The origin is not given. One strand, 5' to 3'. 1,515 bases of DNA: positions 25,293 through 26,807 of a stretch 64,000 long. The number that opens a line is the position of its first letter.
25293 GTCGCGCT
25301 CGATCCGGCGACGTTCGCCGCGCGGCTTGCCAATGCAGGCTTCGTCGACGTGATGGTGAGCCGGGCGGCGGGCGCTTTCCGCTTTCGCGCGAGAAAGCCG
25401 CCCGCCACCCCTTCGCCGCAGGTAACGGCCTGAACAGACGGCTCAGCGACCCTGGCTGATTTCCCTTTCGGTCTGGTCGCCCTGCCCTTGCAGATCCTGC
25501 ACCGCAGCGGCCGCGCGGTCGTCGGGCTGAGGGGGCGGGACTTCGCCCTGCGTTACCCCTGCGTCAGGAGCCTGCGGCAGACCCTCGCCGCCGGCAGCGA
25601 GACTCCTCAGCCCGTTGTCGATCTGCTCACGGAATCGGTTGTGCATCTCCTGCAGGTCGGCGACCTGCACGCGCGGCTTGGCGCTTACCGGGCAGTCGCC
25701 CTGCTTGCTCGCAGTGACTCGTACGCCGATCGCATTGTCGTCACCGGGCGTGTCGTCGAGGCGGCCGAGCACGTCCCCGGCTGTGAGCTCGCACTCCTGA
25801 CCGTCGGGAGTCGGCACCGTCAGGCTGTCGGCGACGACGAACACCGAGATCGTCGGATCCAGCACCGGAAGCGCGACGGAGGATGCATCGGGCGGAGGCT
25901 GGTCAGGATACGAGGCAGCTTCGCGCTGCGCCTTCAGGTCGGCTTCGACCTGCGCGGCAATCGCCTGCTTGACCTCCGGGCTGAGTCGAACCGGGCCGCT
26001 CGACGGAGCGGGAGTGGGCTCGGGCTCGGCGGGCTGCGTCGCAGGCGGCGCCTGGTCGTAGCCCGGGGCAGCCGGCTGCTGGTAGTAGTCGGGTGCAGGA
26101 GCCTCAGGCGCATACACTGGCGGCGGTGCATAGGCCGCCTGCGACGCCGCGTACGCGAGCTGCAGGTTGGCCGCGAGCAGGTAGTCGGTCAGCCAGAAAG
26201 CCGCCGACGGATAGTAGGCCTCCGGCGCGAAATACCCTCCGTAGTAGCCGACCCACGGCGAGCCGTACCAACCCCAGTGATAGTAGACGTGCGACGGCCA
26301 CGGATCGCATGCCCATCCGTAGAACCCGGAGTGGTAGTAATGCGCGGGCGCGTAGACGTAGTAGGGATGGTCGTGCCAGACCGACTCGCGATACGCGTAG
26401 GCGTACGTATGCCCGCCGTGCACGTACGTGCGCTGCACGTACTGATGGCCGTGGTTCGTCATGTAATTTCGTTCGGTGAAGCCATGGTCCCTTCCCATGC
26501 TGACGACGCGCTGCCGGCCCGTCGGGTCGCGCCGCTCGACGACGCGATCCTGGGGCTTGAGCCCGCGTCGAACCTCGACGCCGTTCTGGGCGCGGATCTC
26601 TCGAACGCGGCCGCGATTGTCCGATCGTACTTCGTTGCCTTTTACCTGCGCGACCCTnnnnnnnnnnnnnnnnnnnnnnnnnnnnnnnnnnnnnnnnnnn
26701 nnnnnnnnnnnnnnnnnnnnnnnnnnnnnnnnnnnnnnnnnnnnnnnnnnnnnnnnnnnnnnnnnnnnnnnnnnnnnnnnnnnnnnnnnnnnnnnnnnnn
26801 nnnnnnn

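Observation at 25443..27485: Secreted 680-aa low-complexity protein with a Tyr/Trp/His-rich core and no recognisable family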

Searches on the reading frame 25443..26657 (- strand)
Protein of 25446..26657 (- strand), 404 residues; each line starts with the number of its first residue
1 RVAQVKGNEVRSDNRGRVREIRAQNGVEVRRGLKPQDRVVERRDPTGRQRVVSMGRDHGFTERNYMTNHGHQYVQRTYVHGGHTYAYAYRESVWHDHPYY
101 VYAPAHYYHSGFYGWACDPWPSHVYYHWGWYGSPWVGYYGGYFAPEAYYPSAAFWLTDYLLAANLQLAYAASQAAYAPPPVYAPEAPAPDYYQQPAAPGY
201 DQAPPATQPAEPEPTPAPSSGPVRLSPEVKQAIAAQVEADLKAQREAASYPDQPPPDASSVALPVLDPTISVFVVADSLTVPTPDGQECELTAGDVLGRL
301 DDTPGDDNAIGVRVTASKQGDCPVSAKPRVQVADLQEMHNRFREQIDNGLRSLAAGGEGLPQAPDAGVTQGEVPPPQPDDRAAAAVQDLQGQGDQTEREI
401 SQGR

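Call 23: predict_structure(alignment_id=A2)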
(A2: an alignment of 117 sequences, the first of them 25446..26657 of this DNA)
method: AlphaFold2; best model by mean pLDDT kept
length: 404 residues; sequences in the alignment: 117
mean_pLDDT: 86.0   pTM: 0.83
mean pLDDT of the five models: 86.0, 85.5, 83.3, 79.7, 77.7
residues with pLDDT >= 90: 261; 70-90: 89; 50-70: 18; < 50: 36
segments of 3 or more residues with pLDDT < 50: 183-194, 196-216, 218-220
pLDDT, mean of each block of 10 residues (from residue 1): 94 90 93 79 87 92 95 96 93 92 96 93 88 84 87 94 89 78 49 38 41 47 81 96 93 70 90 93 92 94 95 89 94 96 96 92 94 96 95 92 77
secondary structure, 60 per line:
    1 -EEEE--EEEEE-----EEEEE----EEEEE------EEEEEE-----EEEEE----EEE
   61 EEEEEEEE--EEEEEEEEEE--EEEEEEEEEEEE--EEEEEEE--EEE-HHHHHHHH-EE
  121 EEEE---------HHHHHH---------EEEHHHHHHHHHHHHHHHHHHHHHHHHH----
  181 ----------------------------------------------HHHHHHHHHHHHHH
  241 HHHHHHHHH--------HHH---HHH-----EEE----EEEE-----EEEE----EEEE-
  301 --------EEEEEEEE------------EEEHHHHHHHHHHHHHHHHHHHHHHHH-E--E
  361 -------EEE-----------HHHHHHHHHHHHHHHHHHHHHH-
elements in order: E2-5 E8-12 E18-22 E27-31 E38-43 E49-53 E58-68 E71-80 E83-94 E97-103 E106-108 H110-117 E119-124 H134-139 E149-151 H152-176 H227-249 E272-274 E279-282 E288-291 E296-299 E309-316 E329-331 H332-355 E368-370 H382-403

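Call 36: search_solved_structures(query=A2, max_evalue=10, show_alignments=2)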
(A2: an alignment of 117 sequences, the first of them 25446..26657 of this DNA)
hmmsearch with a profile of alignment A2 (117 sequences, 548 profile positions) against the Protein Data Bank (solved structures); distinct sequences matched with E-value up to 10: 1.
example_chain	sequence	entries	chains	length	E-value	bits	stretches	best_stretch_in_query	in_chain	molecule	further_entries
9if7_SQ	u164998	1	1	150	3.7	9.6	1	360-406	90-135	Zinc knuckle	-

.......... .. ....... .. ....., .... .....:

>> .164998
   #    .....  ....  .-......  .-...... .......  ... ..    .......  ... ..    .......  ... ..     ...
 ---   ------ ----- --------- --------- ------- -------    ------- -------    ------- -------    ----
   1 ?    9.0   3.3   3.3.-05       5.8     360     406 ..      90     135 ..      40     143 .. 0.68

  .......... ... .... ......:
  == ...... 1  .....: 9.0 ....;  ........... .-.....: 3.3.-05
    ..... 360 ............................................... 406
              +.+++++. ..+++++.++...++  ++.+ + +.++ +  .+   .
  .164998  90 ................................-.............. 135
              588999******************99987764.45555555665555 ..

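Call 39: fold_search(model_id=the predicted structure, library=pdb)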
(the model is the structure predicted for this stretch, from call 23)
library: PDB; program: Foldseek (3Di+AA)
matches with E <= 10: 279; with E <= 0.001: 0
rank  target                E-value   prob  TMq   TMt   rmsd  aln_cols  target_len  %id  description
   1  4q2w                  5.9e-01  0.60  0.11  0.16   3.8        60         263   18  Crystal Structure of pneumococcal peptidoglycan hydrolase LytB (released 2014-07-16)
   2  8qja_A                6.2e-01  0.10  0.08  0.04  14.9       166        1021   10  T6SS-linked Rhs repeat protein - Advenella mimigardefordensis VgrG-Rhs core (released 2024-09-25)
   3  2oy1                  6.6e-01  0.11  0.11  0.16  13.3       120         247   12  The crystal structure of OspA mutant (released 2007-12-11)
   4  3i0a_A                8.9e-01  0.25  0.11  0.23  10.4        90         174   12  Crystal structure of Siderocalin (NGAL, Lipocalin 2) K134A mutant complexed with Ferric Enterobactin (released 2010-06-09)
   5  3dtq_A                8.9e-01  0.23  0.10  0.22  10.5        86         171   13  Engineered human lipocalin 2 with specificity for Y-DTPA, apo-form (released 2009-05-12)
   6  8a6l_C                1.3e+00  0.16  0.10  0.21  10.5        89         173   15  Human 4F2hc-LAT2 heterodimeric amino acid transporter in complex with anticalin D11vs (released 2022-11-09)
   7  1dfv_B                1.5e+00  0.18  0.10  0.22  10.5        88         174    9  CRYSTAL STRUCTURE OF HUMAN NEUTROPHIL GELATINASE ASSOCIATED LIPOCALIN MONOMER (released 2000-03-06)
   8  6kk9_B                1.5e+00  0.09  0.12  0.21  12.1       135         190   12  A Crystal structure of OspA mutant (released 2020-07-29)
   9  6kk9_C                1.6e+00  0.05  0.10  0.17  14.4       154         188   10  A Crystal structure of OspA mutant (released 2020-07-29)
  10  8aei_A                1.6e+00  0.20  0.10  0.24  11.2        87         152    8  X-ray structure of Canis familiaris Odorant Binding Protein 2 bound to citronellal (released 2023-08-16)
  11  6kk9_O                1.6e+00  0.06  0.10  0.18  12.7       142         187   13  A Crystal structure of OspA mutant (released 2020-07-29)
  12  1x71_B                1.7e+00  0.15  0.10  0.22  10.5        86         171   13  Crystal structure of Siderocalin (NGAL, Lipocalin 2) complexed with TRENCAM-3,2-HOPO, a cepabactin analogue (released 2005-01-18)
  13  3dtq_C                1.7e+00  0.15  0.10  0.22  10.5        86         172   14  Engineered human lipocalin 2 with specificity for Y-DTPA, apo-form (released 2009-05-12)
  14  3ped_B                1.7e+00  0.14  0.10  0.21  10.6        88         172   12  Siderocalin Recognitin of Carboxymycobactins: Interference by the immune system in intracellular iron acquisition by M (released 2011-10-05)
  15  3by0_A                1.7e+00  0.14  0.10  0.21  10.7        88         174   12  Crystal structure of Siderocalin (NGAL, Lipocalin 2) W79A-R81A complexed with Ferric Enterobactin (released 2008-09-09)
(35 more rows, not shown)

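Call 49: search_protein_representatives(alignment_id=A3)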
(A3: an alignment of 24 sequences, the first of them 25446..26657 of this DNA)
Query: 24 sequences, 398 profile positions. Proteins with E-value up to 0.001 (for the whole library): 1594; up to 1e-10: 1287; up to 1e-30: 801. The best 150 are listed.
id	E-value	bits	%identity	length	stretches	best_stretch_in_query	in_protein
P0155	5.7e-262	885.0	-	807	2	53-394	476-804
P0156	3.0e-171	586.3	-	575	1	2-395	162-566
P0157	3.3e-164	563.1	-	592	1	2-397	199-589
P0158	7.9e-164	561.9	-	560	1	2-397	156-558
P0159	6.8e-163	558.8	-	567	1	2-392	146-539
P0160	7.6e-158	542.1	-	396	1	2-397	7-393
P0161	5.7e-157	539.3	-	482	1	1-395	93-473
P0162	7.5e-157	538.9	-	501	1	2-395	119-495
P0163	5.4e-156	536.0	-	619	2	190-395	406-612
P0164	4.1e-153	526.6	-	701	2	10-181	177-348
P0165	1.1e-151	521.9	-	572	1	5-391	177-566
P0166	6.5e-151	519.3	-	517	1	6-392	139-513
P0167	8.6e-150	515.6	-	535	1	2-392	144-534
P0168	2.0e-148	511.1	-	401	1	6-394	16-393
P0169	2.9e-148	510.6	-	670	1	2-396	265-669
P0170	3.9e-148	510.2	-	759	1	11-397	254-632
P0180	1.1e-143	495.5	-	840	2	193-394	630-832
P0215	2.2e-125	435.2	-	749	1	5-395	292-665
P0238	4.1e-114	398.2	-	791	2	4-179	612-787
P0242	3.0e-113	395.3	-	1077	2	195-394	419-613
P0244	1.1e-112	393.4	-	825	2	5-172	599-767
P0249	6.6e-111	387.6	-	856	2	2-174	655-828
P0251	3.6e-110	385.2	-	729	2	3-180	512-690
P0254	1.6e-109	383.0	-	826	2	6-175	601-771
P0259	1.6e-108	379.7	-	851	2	4-173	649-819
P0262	1.5e-107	376.5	-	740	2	4-181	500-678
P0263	2.4e-107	375.8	-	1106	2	190-395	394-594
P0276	2.0e-103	363.0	-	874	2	196-392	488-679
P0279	4.6e-103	361.8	-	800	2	4-180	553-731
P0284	5.7e-102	358.2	-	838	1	5-391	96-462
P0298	4.0e-99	348.8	-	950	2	194-397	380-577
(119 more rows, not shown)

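Call 50: search_protein_families(library=pfam, proteins=[P0242, P0263, P0298, P0276, P0284, P0180, P0249, P0244, P0170, P0215], max_evalue=0.001)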
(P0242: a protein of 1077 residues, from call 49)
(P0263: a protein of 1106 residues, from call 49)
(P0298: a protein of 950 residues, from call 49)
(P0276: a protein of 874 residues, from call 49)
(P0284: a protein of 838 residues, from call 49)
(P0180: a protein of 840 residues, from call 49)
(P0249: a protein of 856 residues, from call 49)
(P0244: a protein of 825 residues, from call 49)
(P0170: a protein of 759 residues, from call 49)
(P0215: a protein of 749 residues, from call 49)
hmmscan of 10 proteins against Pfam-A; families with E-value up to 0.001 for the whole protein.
P0242 (1077 aa): 0 families

P0263 (1106 aa): 0 families

P0298 (950 aa): 0 families

P0276 (874 aa): 0 families

P0284 (838 aa): 0 families

P0180 (840 aa): 1 family
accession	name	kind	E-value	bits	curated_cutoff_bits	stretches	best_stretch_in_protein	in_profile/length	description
PF07828.18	PA-IL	-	0.00061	20.2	22.5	0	418-514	15-113/121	PA-IL-like protein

P0249 (856 aa): 0 families

P0244 (825 aa): 0 families

P0170 (759 aa): 0 families

P0215 (749 aa): 0 families

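Call 52: search_protein_families(library=pfam, proteins=[P0249, P0244, P0254, P0259, P0238, P0251, P0262, P0279], max_evalue=1)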
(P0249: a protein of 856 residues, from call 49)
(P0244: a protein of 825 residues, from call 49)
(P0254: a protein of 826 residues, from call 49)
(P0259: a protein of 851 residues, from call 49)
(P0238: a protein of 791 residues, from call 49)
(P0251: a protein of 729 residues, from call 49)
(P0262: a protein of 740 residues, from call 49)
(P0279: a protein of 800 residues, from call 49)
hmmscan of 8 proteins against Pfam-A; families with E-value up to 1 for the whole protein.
P0249 (856 aa): 1 family
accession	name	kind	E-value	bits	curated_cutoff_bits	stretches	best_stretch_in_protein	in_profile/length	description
PF23891.1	DUF7243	-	0.16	12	27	1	638-720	13-94/177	Family of unknown function (DUF7243)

P0244 (825 aa): 1 family
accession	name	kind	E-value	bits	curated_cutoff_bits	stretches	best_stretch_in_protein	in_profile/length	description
PF13490.11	zf-HC2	-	0.0026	18.3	22.2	1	19-47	6-34/35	Putative zinc-finger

P0254 (826 aa): 1 family
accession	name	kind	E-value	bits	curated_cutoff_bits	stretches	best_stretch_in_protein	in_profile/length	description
PF13490.11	zf-HC2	-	0.2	12.3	22.2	1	60-73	22-35/35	Putative zinc-finger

P0259 (851 aa): 2 families
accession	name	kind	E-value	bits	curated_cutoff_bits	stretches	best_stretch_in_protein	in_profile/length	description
PF13490.11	zf-HC2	-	0.024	15.2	22.2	1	29-56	7-34/35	Putative zinc-finger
PF20120.5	DUF6510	-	0.057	13.8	26.4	1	21-66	26-67/86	Family of unknown function (DUF6510)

P0238 (791 aa): 5 families
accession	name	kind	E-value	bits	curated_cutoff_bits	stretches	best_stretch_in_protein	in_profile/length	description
PF04972.22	BON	-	1e-17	64.6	27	1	168-234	2-68/69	BON domain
PF21937.1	Yop-YscD_ppl_2nd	-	0.0051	16.9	27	1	184-232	16-65/67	YscD/CdsD-like Bon-like domain 2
PF21112.3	CsgH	-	0.013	15.9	27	1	190-228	5-43/88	CsgH protein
PF13490.11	zf-HC2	-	0.036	14.6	22.2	1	46-73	8-35/35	Putative zinc-finger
PF03194.20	LUC7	-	0.16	12.2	33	1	402-498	85-161/246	LUC7 N_terminus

P0251 (729 aa): 1 family
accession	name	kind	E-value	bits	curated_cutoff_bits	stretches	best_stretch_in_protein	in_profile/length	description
PF24111.1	DUF7386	-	0.29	11.8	28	1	231-266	19-54/86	Family of unknown function (DUF7386)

P0262 (740 aa): 0 families

P0279 (800 aa): 0 families

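Call 55: find_encoding_contigs(protein=P0249, flank=6000, max_places=3)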
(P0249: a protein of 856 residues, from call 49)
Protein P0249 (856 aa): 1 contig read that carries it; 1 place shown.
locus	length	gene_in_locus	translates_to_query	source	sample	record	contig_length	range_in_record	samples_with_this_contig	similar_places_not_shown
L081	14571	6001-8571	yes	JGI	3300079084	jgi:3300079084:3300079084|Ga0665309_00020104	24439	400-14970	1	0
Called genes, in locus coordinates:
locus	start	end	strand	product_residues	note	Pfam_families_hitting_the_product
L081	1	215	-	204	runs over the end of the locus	?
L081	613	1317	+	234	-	-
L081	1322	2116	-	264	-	PF00106:adh_short, PF08659:KR, PF13561:adh_short_C2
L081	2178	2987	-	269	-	PF17851:GH43_C2 (weak), PF07081:DUF1349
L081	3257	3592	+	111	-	-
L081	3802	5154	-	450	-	-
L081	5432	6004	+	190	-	PF04542:Sigma70_r2, PF08281:Sigma70_r4_2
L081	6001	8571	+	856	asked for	-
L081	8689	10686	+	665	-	-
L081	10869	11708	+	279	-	-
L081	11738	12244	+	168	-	PF13240:Zn_Ribbon_1 (faint)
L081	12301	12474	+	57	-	-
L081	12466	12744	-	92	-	-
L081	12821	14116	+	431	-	PF04972:BON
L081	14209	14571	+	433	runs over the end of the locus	-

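Call 56: find_encoding_contigs(protein=P0244, flank=6000, max_places=3)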
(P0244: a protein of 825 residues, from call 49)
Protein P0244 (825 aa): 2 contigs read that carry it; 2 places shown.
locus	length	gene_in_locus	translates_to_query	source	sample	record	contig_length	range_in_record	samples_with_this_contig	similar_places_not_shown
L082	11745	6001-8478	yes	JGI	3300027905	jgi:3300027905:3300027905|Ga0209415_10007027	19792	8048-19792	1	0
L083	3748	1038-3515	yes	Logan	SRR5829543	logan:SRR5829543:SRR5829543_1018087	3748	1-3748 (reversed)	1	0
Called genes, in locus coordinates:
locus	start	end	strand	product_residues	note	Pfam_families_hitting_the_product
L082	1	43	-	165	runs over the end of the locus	-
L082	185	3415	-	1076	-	-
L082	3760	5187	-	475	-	-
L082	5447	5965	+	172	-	PF04542:Sigma70_r2, PF08281:Sigma70_r4_2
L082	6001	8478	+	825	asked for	-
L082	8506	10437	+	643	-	-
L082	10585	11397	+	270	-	-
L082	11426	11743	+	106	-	?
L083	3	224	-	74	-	?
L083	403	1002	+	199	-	PF04542:Sigma70_r2, PF08281:Sigma70_r4_2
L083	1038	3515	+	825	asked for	-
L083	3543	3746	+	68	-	?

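Call 85: find_related_loci(query=window:25446-26657:-, collection=metagenome_contigs, flank=10000)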
Query window:25446-26657:- (404 aa) in metagenome_contigs; peptide patterns used: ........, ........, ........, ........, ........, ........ (x = any residue, [..] = any of these).
100 stretches matched a pattern; 27 encode a relative of the query (tblastn E <= 1e-3); 27 distinct loci.
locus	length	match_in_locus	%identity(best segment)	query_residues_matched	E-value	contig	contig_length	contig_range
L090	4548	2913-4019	46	6-402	2e-90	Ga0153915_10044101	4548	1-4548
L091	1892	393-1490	43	5-403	2e-83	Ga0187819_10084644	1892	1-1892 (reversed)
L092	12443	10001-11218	43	1-402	3e-79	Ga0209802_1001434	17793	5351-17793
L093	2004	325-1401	41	5-402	2e-81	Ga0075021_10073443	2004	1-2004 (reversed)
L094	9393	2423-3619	44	7-402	2e-77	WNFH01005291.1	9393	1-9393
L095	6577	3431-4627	44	7-402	2e-77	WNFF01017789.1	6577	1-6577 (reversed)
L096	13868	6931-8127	44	7-402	1e-76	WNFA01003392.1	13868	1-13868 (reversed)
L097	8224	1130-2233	43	16-402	2e-75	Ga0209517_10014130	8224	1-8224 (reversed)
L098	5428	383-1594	42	1-402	6e-75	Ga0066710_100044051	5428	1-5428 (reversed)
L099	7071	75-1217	43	24-402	5e-74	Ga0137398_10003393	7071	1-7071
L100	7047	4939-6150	41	1-402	6e-71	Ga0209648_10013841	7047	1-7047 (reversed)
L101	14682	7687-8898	41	1-402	7e-71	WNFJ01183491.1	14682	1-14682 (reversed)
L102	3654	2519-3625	43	1-367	8e-71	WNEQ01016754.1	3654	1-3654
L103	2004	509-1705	41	18-402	2e-72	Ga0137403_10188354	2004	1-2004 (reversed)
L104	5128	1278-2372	44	39-402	2e-70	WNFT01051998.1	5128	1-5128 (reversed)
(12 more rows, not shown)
